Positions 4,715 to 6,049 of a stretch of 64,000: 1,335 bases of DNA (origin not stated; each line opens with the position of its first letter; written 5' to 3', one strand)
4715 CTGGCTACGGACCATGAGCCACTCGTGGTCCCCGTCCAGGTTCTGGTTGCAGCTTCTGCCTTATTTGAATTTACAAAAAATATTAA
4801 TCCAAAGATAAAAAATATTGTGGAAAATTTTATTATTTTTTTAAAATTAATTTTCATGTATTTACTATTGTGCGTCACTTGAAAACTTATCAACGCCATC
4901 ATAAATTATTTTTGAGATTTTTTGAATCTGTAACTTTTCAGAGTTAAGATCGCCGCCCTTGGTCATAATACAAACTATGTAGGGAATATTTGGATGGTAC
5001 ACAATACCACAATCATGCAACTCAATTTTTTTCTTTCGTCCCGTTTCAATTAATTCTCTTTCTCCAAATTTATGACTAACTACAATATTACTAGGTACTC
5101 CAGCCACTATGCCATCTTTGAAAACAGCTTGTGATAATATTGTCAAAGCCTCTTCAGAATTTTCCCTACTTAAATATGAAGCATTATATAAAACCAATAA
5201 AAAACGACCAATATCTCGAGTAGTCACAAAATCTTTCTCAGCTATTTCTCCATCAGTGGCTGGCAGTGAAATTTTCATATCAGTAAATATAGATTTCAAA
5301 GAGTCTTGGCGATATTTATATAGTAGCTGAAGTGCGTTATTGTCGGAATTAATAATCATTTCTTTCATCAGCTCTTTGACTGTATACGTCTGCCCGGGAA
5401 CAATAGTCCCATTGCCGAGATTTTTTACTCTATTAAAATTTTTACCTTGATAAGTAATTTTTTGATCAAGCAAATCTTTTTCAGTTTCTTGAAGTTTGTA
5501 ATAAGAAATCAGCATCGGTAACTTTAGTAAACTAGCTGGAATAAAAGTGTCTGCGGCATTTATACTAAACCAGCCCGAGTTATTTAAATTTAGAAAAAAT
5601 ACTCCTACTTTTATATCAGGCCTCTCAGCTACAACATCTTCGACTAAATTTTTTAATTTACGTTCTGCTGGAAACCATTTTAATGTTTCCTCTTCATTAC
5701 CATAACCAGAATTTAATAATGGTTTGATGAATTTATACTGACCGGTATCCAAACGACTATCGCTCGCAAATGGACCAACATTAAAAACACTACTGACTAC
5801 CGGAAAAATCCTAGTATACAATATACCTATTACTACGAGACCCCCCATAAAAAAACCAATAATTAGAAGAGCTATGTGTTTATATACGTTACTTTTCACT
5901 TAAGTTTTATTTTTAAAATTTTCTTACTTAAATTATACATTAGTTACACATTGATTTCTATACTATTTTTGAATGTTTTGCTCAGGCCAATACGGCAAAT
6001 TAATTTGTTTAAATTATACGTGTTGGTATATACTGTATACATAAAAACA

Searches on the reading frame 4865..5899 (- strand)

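Call 41: search_protein_families(library=pfam, proteins=[window:4865-5899:-], max_evalue=0.001)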
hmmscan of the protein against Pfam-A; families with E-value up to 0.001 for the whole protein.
window:4865-5899:- (344 aa): 1 family
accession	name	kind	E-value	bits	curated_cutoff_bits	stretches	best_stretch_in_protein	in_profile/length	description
PF13354.11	Beta-lactamase2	-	2.1e-33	115.9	22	1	99-313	1-214/214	Beta-lactamase enzyme family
